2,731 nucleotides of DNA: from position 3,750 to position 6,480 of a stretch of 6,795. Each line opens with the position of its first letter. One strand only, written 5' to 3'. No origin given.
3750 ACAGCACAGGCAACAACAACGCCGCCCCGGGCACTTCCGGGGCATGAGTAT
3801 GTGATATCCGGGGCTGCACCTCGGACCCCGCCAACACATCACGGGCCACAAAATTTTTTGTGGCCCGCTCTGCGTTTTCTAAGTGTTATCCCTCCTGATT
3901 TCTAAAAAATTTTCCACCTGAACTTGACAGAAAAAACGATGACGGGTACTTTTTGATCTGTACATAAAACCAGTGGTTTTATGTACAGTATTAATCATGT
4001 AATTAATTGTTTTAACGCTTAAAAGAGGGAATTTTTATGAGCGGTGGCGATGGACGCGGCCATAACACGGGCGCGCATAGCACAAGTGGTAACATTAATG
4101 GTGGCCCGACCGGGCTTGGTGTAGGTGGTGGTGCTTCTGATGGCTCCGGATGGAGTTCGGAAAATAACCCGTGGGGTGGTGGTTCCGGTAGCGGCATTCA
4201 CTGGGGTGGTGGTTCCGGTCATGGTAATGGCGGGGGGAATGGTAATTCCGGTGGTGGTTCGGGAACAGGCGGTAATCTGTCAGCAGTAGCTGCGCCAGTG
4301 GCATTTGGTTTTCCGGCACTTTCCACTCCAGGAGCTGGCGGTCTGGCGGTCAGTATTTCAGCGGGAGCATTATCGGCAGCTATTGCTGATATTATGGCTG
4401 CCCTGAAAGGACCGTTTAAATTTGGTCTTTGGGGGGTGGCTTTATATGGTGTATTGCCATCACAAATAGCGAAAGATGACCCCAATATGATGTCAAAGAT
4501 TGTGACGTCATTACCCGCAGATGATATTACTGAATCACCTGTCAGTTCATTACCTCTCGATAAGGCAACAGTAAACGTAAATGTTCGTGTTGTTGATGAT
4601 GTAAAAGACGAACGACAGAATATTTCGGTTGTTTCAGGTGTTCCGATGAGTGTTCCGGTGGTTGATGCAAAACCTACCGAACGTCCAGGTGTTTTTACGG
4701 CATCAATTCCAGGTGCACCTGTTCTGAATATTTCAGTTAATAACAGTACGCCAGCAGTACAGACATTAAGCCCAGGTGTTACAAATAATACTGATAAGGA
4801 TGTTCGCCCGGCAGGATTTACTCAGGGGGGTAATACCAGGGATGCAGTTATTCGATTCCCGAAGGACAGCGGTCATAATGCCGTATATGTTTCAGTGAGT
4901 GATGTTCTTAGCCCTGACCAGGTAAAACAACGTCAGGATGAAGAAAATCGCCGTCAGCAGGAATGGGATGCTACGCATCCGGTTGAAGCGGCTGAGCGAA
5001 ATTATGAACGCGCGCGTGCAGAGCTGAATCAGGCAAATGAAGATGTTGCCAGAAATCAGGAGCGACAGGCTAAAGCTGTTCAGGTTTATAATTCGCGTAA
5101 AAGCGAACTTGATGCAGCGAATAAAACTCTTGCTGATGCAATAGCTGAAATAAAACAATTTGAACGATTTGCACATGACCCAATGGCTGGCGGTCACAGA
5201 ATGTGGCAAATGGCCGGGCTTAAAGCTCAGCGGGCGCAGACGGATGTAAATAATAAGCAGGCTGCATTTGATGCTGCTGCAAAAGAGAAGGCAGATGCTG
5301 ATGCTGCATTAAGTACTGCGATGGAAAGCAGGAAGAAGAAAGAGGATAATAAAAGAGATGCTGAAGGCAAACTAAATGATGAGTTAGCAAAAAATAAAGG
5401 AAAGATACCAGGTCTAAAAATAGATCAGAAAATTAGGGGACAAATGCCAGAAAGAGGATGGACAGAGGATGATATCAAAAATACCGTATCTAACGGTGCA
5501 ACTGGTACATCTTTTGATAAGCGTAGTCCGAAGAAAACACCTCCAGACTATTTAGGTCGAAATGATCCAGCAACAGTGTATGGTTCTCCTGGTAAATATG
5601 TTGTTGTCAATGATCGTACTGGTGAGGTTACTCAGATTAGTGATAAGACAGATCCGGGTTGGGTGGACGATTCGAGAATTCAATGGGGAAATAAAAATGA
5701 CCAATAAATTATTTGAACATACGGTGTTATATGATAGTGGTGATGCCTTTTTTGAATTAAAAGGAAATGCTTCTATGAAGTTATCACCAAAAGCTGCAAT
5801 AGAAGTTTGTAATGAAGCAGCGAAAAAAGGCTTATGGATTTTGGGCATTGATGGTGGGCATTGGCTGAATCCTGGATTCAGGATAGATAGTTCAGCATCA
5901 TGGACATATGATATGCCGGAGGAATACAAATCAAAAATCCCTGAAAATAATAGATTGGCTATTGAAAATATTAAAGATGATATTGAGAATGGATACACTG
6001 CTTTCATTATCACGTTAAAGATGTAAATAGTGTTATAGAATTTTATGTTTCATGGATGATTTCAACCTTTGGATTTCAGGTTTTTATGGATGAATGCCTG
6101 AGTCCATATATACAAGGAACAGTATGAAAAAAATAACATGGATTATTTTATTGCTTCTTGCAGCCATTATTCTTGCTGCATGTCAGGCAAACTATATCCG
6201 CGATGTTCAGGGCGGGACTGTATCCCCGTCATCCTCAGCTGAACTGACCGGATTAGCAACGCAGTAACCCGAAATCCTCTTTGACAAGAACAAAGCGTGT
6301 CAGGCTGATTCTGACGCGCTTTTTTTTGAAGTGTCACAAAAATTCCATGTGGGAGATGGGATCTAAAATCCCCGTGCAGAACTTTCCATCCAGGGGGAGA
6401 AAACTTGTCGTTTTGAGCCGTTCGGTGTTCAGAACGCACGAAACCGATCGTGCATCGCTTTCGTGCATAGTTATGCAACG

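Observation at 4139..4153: TolB box DGSGW at residues 35-39 in the glycine-rich translocation domain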

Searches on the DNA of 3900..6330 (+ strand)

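Call 24: search_dna_similar(query=window:3900-6330:+, collection=ecoli_genomes, mode=near, max_rows=12)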
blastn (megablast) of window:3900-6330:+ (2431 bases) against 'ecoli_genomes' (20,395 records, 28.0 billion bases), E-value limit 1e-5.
Records with a match: 377; places in all: 437; records where one place covers at least 80% of the query: 18.
Genomes with a match: 326 of 5426; with a place that covers at least 80% of the query: 18. Places per genome that has any: lowest 1, median 1, highest 5. On chromosomes: 1 places; on plasmids: 436.
Best place of each record, by identity: >=99% 36; 95-99% 163; 90-95% 7; 80-90% 166; 60-80% 5.
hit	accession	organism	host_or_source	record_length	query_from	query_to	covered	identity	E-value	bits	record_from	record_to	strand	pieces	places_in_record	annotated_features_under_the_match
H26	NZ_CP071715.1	Escherichia coli strain EC20017429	Homo sapiens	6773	1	2431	100%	99.9%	0e+0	4479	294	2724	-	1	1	colicin-like bacteriocin tRNase domain-containing protein | colicin transporter | colicin release lysis protein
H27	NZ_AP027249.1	Escherichia coli strain JNE120393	Homo sapiens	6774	1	2431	100%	99.9%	0e+0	4479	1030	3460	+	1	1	colicin-like bacteriocin tRNase domain-containing protein | colicin transporter | colicin release lysis protein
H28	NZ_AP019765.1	Escherichia coli O111:H- strain 110512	Homo sapiens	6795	1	2431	100%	99.9%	0e+0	4473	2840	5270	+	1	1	colicin-like bacteriocin tRNase domain-containing protein | colicin transporter | colicin release lysis protein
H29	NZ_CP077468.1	Escherichia coli O111:H8 strain 8E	Homo sapiens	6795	1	2431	100%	99.9%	0e+0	4473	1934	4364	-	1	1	colicin-like bacteriocin tRNase domain-containing protein | colicin transporter | colicin release lysis protein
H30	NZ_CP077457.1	Escherichia coli O111:H8 strain 8234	Homo sapiens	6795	1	2431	100%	99.9%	0e+0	4473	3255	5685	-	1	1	colicin-like bacteriocin tRNase domain-containing protein | colicin transporter | colicin release lysis protein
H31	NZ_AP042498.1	Escherichia coli strain OkiPb01678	bovine feces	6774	1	2431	100%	99.9%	0e+0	4473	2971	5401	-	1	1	colicin-like bacteriocin tRNase domain-containing protein | colicin transporter | colicin release lysis protein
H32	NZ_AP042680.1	Escherichia coli strain OkiPb01712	bovine feces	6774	1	2431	100%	99.9%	0e+0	4473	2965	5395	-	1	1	colicin-like bacteriocin tRNase domain-containing protein | colicin transporter | colicin release lysis protein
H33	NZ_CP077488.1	Escherichia coli O111:H8 strain 99.1145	bovine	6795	1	2431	100%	99.8%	0e+0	4468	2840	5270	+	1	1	colicin-like bacteriocin tRNase domain-containing protein | colicin transporter | colicin release lysis protein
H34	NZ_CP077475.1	Escherichia coli O111:H8 strain 8B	Homo sapiens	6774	1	2431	100%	99.8%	0e+0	4468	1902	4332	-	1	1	colicin-like bacteriocin tRNase domain-containing protein | colicin transporter | colicin release lysis protein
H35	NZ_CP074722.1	Escherichia coli strain TW08637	Homo sapiens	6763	1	2431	100%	99.8%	0e+0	4462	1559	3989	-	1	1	colicin-like bacteriocin tRNase domain-containing protein | colicin transporter | colicin release lysis protein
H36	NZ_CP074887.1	Escherichia coli strain 2010C_3902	Homo sapiens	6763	1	2431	100%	99.8%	0e+0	4462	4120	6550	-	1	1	colicin-like bacteriocin tRNase domain-containing protein | colicin transporter | colicin release lysis protein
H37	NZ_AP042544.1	Escherichia coli strain OkiPb01689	bovine feces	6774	1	2431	100%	99.6%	0e+0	4440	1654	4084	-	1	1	colicin-like bacteriocin tRNase domain-containing protein | colicin transporter | colicin release lysis protein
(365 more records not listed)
